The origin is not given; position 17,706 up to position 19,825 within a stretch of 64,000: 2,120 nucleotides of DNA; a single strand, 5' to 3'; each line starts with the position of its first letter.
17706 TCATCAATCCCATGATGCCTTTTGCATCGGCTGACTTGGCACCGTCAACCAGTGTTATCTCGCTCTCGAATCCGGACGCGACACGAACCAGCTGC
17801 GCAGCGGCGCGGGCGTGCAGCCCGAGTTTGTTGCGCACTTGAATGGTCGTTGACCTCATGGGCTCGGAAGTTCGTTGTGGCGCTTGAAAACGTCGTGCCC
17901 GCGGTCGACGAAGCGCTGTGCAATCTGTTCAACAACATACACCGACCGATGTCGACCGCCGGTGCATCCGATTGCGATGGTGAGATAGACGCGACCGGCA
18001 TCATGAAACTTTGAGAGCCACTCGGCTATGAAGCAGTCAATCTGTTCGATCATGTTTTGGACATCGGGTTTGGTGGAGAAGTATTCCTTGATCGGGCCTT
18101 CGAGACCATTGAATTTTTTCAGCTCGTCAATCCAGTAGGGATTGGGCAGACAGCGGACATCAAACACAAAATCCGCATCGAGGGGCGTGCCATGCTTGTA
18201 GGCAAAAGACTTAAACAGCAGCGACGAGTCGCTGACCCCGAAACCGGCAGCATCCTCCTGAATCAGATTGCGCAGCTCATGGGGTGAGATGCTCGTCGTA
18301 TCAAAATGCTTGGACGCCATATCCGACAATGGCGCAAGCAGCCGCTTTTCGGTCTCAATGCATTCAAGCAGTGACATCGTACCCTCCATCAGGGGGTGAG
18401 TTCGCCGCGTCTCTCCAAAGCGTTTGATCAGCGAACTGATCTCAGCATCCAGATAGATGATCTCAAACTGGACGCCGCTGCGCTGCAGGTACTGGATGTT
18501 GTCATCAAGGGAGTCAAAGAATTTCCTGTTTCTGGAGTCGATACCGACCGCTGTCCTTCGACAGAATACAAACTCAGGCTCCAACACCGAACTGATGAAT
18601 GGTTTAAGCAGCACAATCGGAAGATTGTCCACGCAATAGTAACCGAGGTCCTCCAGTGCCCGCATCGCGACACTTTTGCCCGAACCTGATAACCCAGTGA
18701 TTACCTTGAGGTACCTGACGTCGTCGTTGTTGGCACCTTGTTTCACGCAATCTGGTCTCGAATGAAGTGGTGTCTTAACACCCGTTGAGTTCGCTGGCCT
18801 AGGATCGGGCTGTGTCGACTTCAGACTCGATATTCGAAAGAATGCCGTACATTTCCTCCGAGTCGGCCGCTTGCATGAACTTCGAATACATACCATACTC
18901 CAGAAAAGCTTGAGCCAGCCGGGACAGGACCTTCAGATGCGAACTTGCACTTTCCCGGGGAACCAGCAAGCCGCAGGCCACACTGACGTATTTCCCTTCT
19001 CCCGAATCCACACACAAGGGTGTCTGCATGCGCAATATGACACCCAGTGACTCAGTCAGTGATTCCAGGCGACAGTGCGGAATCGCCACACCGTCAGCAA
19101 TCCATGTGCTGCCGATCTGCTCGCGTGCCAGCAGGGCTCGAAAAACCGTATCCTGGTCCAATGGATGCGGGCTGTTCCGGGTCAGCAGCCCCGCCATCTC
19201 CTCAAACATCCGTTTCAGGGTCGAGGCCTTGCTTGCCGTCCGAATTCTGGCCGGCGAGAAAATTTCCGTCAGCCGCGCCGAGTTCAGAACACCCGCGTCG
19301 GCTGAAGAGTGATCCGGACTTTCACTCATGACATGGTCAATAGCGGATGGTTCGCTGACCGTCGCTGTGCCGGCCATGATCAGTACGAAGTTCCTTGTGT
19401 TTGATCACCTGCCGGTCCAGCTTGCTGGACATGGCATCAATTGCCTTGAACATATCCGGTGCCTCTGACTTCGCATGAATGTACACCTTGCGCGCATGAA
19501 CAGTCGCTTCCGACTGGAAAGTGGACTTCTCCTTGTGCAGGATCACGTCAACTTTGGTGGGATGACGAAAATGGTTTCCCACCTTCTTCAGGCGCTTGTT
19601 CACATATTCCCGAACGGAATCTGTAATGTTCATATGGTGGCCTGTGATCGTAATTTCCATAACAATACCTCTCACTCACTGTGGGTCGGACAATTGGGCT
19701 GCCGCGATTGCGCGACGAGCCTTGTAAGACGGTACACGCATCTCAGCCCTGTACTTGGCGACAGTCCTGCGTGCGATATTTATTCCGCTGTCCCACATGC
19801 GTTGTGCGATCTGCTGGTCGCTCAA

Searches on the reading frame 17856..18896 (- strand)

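Call 6: search_protein_families(library=pfam, proteins=[window:17856-18896:-], max_evalue=0.001)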
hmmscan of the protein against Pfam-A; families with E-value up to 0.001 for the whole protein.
window:17856-18896:- (346 aa): 2 families
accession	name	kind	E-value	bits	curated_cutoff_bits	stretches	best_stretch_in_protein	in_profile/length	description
PF22740.1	PapZ_C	-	2.9e-41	140.9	27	1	226-343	3-120/121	RapZ C-terminal domain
PF03668.21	RapZ-like_N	-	1.2e-40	139.3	25.4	1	65-215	5-153/158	RapZ-like N-terminal domain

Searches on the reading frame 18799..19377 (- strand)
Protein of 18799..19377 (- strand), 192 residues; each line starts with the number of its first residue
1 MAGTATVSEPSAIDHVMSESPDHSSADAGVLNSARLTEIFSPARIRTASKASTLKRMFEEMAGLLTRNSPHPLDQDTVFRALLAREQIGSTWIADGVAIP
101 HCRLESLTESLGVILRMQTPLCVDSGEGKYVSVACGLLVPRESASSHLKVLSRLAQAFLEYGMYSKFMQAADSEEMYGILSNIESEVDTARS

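Call 6: search_protein_families(library=pfam, proteins=[window:18799-19377:-], max_evalue=0.001)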
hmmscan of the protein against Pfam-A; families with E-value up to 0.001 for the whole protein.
window:18799-19377:- (192 aa): 1 family
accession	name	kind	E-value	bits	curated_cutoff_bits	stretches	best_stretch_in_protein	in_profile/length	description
PF00359.27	PTS_EIIA_2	-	7.7e-24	84.7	27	1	39-182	2-143/144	Phosphoenolpyruvate-dependent sugar phosphotransferase system, EIIA 2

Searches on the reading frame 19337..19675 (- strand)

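Call 54: search_protein_families(library=pfam, proteins=[window:19337-19675:-], max_evalue=0.00001)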
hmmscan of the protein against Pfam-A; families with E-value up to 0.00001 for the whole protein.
window:19337-19675:- (112 aa): 1 family
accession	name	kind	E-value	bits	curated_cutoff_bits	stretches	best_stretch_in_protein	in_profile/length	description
PF02482.25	Ribosomal_S30AE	-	1.3e-22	80.7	23.7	1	8-95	1-85/88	Sigma 54 modulation protein / S30EA ribosomal protein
